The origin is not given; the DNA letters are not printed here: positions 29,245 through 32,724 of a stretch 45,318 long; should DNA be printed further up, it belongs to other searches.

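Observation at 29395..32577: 1060-aa tail-anchored, insertion-laden GT5 glycogen-synthase homologue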

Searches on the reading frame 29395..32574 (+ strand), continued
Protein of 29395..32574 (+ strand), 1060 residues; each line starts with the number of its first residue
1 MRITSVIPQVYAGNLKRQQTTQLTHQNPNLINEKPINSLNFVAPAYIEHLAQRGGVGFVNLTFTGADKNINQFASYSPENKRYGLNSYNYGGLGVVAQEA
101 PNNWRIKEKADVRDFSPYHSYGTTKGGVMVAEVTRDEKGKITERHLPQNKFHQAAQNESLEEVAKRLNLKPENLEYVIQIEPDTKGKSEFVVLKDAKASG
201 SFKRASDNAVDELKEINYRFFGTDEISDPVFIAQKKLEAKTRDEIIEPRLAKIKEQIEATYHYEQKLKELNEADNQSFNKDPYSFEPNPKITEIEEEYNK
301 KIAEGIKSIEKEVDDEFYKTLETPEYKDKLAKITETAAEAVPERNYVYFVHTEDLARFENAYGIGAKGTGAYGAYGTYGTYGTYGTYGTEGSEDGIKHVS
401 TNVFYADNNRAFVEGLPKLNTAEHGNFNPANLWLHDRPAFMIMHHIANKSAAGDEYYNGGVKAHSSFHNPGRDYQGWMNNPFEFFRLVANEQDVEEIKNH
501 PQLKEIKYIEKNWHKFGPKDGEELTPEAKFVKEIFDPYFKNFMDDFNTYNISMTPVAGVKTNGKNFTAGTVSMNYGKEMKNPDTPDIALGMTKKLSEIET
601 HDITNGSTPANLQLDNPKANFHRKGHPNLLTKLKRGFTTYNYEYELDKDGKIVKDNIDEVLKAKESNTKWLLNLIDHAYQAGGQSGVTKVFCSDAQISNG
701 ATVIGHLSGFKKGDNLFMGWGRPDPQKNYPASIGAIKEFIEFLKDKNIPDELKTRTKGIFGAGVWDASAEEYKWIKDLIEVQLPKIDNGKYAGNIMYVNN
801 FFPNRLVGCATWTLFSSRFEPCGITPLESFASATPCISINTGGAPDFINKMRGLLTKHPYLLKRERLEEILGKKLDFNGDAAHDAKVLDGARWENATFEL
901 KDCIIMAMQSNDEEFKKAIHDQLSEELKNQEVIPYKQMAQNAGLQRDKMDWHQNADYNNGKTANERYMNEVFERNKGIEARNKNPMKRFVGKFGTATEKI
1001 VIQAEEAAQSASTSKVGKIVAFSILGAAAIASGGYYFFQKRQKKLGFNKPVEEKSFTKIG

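Call 55: find_encoding_contigs(protein=P0251, flank=10000, max_places=2)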
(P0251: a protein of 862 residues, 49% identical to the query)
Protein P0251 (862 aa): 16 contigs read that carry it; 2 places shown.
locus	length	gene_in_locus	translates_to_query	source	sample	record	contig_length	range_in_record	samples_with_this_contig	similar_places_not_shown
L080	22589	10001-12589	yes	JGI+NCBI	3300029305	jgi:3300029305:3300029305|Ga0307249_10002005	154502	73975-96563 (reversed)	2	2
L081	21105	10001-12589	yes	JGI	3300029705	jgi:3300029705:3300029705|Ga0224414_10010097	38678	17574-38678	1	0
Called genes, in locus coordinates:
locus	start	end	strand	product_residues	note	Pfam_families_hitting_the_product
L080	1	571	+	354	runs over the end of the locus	PF12911:OppC_N (weak), PF00528:BPD_transp_1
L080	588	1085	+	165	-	PF02308:MgtC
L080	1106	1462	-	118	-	-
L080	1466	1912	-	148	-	-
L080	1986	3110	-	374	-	PF08784:RPA_C (faint), PF00392:GntR (weak), PF13545:HTH_Crp_2 (faint), PF01047:MarR (faint), PF01325:Fe_dep_repress (faint), PF08220:HTH_DeoR (faint), PF08279:HTH_11 (faint), PF00392:GntR, +5 more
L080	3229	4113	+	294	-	PF21722:Gly_rich_2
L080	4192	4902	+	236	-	-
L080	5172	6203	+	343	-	-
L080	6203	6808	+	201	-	PF03848:TehB, PF13489:Methyltransf_23 (weak), PF13847:Methyltransf_31 (weak), PF08241:Methyltransf_11, PF08242:Methyltransf_12, PF13649:Methyltransf_25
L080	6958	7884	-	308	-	PF00512:HisKA, PF02518:HATPase_c, PF14501:HATPase_c_5 (weak)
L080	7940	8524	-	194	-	-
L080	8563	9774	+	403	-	PF04413:Glycos_transf_N, PF00534:Glycos_transf_1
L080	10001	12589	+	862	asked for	PF08323:Glyco_transf_5, PF00534:Glycos_transf_1, PF13692:Glyco_trans_1_4 (weak)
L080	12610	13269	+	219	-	-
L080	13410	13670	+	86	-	-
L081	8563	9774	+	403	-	PF04413:Glycos_transf_N, PF00534:Glycos_transf_1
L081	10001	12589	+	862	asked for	PF08323:Glyco_transf_5, PF00534:Glycos_transf_1, PF13692:Glyco_trans_1_4 (weak)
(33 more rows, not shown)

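Call 71: find_encoding_contigs(protein=window:29395-32574:+, flank=3000, max_places=6)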
Protein window:29395-32574:+ (1060 aa): 20 contigs read that carry it; 6 places shown.
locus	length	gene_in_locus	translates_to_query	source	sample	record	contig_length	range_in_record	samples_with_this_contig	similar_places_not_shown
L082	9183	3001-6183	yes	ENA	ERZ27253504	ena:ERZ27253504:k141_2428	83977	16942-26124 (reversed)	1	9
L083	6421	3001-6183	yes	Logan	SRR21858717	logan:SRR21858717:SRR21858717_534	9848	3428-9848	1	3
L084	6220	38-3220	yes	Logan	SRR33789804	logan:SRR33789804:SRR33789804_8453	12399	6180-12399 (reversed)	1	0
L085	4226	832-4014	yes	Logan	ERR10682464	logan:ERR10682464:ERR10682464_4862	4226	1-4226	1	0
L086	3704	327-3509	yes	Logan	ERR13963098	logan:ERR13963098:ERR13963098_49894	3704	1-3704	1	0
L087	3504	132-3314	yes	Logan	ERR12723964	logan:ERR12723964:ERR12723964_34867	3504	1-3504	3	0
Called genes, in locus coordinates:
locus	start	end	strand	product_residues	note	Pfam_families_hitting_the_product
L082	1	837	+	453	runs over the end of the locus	PF00202:Aminotran_3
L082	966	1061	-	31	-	-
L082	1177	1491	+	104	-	-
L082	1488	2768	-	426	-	PF01773:Nucleos_tra2_N, PF07670:Gate, PF07662:Nucleos_tra2_C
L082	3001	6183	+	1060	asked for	-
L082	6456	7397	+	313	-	PF11449:ArsP_2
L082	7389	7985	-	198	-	PF13443:HTH_26 (faint)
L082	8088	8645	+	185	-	PF01195:Pept_tRNA_hydro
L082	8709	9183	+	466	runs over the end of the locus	PF00515:TPR_1 (faint), PF07719:TPR_2 (faint), PF12895:ANAPC3 (faint), PF13174:TPR_6 (faint), PF13176:TPR_7 (faint), PF13181:TPR_8 (faint), PF13371:TPR_9 (faint), PF13414:TPR_11 (faint), +8 more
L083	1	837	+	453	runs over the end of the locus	PF00202:Aminotran_3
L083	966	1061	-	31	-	-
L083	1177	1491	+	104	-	-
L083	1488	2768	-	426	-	PF01773:Nucleos_tra2_N, PF07670:Gate, PF07662:Nucleos_tra2_C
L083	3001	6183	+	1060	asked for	-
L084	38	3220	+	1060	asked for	-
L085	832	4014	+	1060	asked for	-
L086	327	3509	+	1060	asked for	-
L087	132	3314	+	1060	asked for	-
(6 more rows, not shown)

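Call 73: find_encoding_contigs(protein=window:29779-32574:+, flank=1500, max_places=10)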
Protein window:29779-32574:+ (932 aa): no gene with exactly this product is on record in the collection.

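Call 88: search_protein_families(library=ncbifam, proteins=[L043:11663-14164:-, P0251, P0098], max_evalue=0.001)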
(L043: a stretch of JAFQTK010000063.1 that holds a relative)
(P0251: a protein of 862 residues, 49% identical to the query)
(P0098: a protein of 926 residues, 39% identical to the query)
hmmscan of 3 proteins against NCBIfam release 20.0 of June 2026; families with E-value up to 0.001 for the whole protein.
L043:11663-14164:- (834 aa): 18 families
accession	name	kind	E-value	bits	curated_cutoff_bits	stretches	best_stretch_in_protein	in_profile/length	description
TIGR02095.1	glgA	subfamily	1.4e-48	165.7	328.45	2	582-810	287-474/477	glycogen/starch synthase, ADP-glucose type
NF001903.0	PRK00654.2-2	equivalog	1.6e-40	139.2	616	3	564-724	275-413/482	glycogen synthase GlgA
NF001901.0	PRK00654.1-5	equivalog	1.3e-34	119.6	649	3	650-729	357-438/502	glycogen synthase GlgA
NF001899.0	PRK00654.1-2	equivalog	4.5e-32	111.1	459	2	583-809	285-471/478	glycogen synthase GlgA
NF001898.0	PRK00654.1-1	equivalog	1.7e-31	109.4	603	2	561-803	266-468/477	glycogen synthase GlgA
NF001906.0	PRK00654.2-5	equivalog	6.5e-23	81.4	870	1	652-810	344-480/485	glycogen synthase GlgA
NF001905.0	PRK00654.2-4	subfamily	1.3e-22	80.1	560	1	583-799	293-475/489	glycogen synthase GlgA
NF001900.0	PRK00654.1-3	equivalog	4.4e-22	78.2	509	1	587-722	270-388/481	glycogen synthase GlgA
NF001902.0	PRK00654.2-1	equivalog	8e-20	70.8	845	1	582-800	293-479/492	glycogen synthase GlgA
NF010699.0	PRK14099.1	equivalog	3e-16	59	762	1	676-801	364-470/485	glycogen synthase GlgA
NF010698.0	PRK14098.1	equivalog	2.4e-15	56.2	754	1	651-727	349-427/489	starch synthase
NF001904.0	PRK00654.2-3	equivalog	5.7e-14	51.7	577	1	588-728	293-418/475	glycogen synthase GlgA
TIGR02149.1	glgA_Coryne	subfamily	1.2e-10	41.2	302.4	1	583-798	198-378/391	glycogen synthase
TIGR03449.1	mycothiol_MshA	equivalog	4.5e-09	35.7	462.5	1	571-729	200-351/406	D-inositol-3-phosphate glycosyltransferase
TIGR03999.1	thiol_BshA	equivalog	2e-08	33.6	273.7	1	672-730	263-321/375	N-acetyl-alpha-D-glucosaminyl L-malate synthase BshA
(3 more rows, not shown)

P0251 (862 aa): 12 families
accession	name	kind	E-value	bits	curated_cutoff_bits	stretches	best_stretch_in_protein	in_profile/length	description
TIGR02095.1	glgA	subfamily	1.4e-21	76.7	328.45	2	606-679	351-423/477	glycogen/starch synthase, ADP-glucose type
NF001903.0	PRK00654.2-2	equivalog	5.1e-18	65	616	1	591-679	336-424/482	glycogen synthase GlgA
NF001898.0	PRK00654.1-1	equivalog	2.4e-17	62.8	603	2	622-680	365-423/477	glycogen synthase GlgA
NF001899.0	PRK00654.1-2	equivalog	2.7e-15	55.7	459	1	619-678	359-421/478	glycogen synthase GlgA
NF001906.0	PRK00654.2-5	equivalog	1.5e-13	50.5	870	1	607-681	355-431/485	glycogen synthase GlgA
NF001905.0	PRK00654.2-4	subfamily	8.1e-12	44.4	560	1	547-689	304-436/489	glycogen synthase GlgA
NF001901.0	PRK00654.1-5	equivalog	1.7e-11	43.3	649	1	573-666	344-431/502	glycogen synthase GlgA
NF010699.0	PRK14099.1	equivalog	1.2e-09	37.2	762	1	619-678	363-425/485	glycogen synthase GlgA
NF001900.0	PRK00654.1-3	equivalog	9.8e-09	34.2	509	1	608-678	328-400/481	glycogen synthase GlgA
NF001902.0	PRK00654.2-1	equivalog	8.6e-08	31.1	845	1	543-688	302-438/492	glycogen synthase GlgA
NF001904.0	PRK00654.2-3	equivalog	2.2e-07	29.9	577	1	578-666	326-412/475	glycogen synthase GlgA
NF010698.0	PRK14098.1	equivalog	4.1e-06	25.7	754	0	622-677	378-431/489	starch synthase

P0098 (926 aa): 11 families
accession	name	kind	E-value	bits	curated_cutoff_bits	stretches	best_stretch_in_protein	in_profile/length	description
TIGR02095.1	glgA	subfamily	3.3e-13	49.1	328.45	1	615-707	334-424/477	glycogen/starch synthase, ADP-glucose type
NF001899.0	PRK00654.1-2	equivalog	2.5e-08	32.7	459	1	643-705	358-421/478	glycogen synthase GlgA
NF001898.0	PRK00654.1-1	equivalog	1.5e-06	27.1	603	1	621-708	340-426/477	glycogen synthase GlgA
NF001900.0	PRK00654.1-3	equivalog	1.6e-06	26.9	509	1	616-698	314-395/481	glycogen synthase GlgA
NF001904.0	PRK00654.2-3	equivalog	2.5e-06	26.5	577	1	643-705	364-426/475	glycogen synthase GlgA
NF001905.0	PRK00654.2-4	subfamily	4.8e-06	25.4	560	1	644-775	369-475/489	glycogen synthase GlgA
NF001903.0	PRK00654.2-2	equivalog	6.5e-06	25.1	616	0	617-705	338-423/482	glycogen synthase GlgA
NF001901.0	PRK00654.1-5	equivalog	9.9e-06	24.3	649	1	632-696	369-436/502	glycogen synthase GlgA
NF010699.0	PRK14099.1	equivalog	0.00021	19.9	762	0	630-703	350-419/485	glycogen synthase GlgA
NF001906.0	PRK00654.2-5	equivalog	0.00033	19.7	870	0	619-708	345-431/485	glycogen synthase GlgA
TIGR02149.1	glgA_Coryne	subfamily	0.00046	19.4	302.4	1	650-700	283-333/391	glycogen synthase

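Call 92: find_homologous_proteins(query=L043:11663-14164:-, max_evalue=1e-20)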
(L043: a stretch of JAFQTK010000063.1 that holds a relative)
Query L043:11663-14164:- (834 aa): 16 proteins with E <= 1e-20 among 7206 candidates.
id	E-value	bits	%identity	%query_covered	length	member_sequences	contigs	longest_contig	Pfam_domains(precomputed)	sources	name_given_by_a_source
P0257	0.0e+0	1867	100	97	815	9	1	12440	PF00534.27,PF08323.18,PF13692.13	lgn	-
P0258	0.0e+0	1139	62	97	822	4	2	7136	PF00534.27,PF08323.18,PF13692.13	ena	-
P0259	0.0e+0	1086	62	97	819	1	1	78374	PF00534.27,PF08323.18,PF13692.13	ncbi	-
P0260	0.0e+0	1014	57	97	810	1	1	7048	PF00534.27,PF08323.18,PF13692.13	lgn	-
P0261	7.5e-274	929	52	97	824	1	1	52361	PF00534.27,PF08323.18,PF13692.13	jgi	-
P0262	9.8e-272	922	54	94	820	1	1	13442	PF00534.27,PF08323.18,PF13692.13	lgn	-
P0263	1.9e-262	891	51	98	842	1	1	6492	PF00534.27,PF08323.18,PF13692.13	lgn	-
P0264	1.2e-250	852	50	97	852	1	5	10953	PF00534.27,PF08323.18,PF13692.13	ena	-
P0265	4.4e-228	777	49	95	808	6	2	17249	PF00534.27,PF08323.18,PF13692.13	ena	-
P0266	5.6e-219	747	47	97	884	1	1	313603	PF00534.27,PF08323.18,PF13692.13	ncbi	-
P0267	1.8e-138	481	38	84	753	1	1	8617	PF00534.27,PF08323.18,PF13692.13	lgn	-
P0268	5.3e-129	450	36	95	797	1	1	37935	PF00534.27,PF08323.18,PF13692.13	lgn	-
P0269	6.1e-126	440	36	94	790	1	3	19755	PF00534.27,PF08323.18,PF13692.13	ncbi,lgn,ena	-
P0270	1.3e-99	353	34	85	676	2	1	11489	PF00534.27,PF08323.18,PF20706.4,PF13692.13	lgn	-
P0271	1.7e-99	352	35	84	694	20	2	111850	PF00534.27,PF08323.18,PF20706.4,PF13692.13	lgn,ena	-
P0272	8.4e-32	128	26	83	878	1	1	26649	PF00534.27,PF08323.18,PF13692.13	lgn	-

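Call 93: find_encoding_contigs(protein=P0261, flank=10000, max_places=1)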
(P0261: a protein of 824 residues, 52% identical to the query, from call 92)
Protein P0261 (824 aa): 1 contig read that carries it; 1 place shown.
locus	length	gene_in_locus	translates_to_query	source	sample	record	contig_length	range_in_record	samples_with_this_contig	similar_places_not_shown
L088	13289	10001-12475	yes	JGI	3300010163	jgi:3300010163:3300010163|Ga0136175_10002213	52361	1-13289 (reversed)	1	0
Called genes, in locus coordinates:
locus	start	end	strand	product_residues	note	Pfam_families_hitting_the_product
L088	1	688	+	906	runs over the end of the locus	PF00534:Glycos_transf_1 (weak)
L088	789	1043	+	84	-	PF00462:Glutaredoxin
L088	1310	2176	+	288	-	PF14505:DUF4438, PF20999:DUF4438_C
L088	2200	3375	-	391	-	-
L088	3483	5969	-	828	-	PF00133:tRNA-synt_1, PF01406:tRNA-synt_1e (faint), PF09334:tRNA-synt_1g, PF13603:tRNA-synt_1_2, PF00133:tRNA-synt_1, PF09334:tRNA-synt_1g (weak), PF08264:Anticodon_1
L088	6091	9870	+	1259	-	PF00580:UvrD-helicase, PF13245:AAA_19, PF13361:UvrD_C, PF13538:UvrD_C_2 (faint)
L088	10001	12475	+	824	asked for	PF08323:Glyco_transf_5, PF00534:Glycos_transf_1, PF13692:Glyco_trans_1_4 (weak)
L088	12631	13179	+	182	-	PF23564:EF-hand_FSTL1 (faint), PF13405:EF-hand_6 (faint), PF13499:EF-hand_7, PF00036:EF-hand_1 (faint), PF13202:EF-hand_5 (faint)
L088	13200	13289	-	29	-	?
